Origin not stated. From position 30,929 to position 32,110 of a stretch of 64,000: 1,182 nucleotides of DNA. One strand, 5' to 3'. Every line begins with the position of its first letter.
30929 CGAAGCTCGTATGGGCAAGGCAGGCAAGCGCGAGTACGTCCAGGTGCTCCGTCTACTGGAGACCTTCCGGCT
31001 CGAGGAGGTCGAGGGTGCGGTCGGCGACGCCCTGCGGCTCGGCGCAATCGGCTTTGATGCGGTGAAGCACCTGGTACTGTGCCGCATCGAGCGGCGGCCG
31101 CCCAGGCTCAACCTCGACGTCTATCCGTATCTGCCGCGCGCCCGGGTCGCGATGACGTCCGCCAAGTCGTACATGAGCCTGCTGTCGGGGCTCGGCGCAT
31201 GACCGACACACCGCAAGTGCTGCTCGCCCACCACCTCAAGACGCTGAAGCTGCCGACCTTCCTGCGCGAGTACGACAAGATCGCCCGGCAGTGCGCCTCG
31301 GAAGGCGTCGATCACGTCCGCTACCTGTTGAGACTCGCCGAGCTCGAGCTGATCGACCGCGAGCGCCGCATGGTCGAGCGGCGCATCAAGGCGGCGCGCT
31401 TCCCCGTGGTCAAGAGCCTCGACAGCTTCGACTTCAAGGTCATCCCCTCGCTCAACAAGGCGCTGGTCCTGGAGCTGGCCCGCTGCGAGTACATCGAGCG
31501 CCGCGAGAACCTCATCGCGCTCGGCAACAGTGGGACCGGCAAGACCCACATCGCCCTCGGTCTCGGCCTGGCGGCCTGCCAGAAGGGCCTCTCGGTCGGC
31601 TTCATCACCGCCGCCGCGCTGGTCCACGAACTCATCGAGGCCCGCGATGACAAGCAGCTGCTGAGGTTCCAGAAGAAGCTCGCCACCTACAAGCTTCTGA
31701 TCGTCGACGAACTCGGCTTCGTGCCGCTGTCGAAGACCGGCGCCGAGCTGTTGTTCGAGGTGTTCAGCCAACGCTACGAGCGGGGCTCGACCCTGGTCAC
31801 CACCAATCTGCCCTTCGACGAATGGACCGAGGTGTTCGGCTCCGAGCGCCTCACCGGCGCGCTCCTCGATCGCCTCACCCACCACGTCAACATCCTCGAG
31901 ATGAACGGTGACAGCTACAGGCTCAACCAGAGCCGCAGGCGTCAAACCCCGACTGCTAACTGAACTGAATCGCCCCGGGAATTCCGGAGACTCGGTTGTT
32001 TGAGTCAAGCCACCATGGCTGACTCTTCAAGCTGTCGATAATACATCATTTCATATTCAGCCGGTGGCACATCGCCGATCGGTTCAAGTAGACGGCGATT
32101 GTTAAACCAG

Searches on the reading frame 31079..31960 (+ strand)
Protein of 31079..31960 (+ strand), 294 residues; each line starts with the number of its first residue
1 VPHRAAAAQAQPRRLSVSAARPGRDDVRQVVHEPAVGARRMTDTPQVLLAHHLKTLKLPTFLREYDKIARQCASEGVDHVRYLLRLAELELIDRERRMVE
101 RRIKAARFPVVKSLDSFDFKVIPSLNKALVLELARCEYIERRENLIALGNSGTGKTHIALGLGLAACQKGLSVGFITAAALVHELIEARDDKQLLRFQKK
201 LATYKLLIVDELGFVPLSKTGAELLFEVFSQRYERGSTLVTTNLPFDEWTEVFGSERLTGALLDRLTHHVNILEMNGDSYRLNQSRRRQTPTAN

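Call 12: search_protein_families(library=pfam, proteins=[window:31079-31960:+], max_evalue=0.001)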
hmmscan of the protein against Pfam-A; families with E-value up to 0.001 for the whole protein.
window:31079-31960:+ (294 aa): 3 families
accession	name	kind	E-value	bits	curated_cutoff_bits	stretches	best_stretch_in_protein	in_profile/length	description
PF01695.23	IstB_IS21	-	9.1e-71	238.6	24.1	1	52-286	2-236/238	IstB-like ATP binding protein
PF00308.24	Bac_DnaA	-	8.4e-10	39.5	23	1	144-242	36-136/162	Bacterial DnaA ATPAse domain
PF02562.22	PhoH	-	0.00011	22.2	27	1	137-248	14-127/205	PhoH-like protein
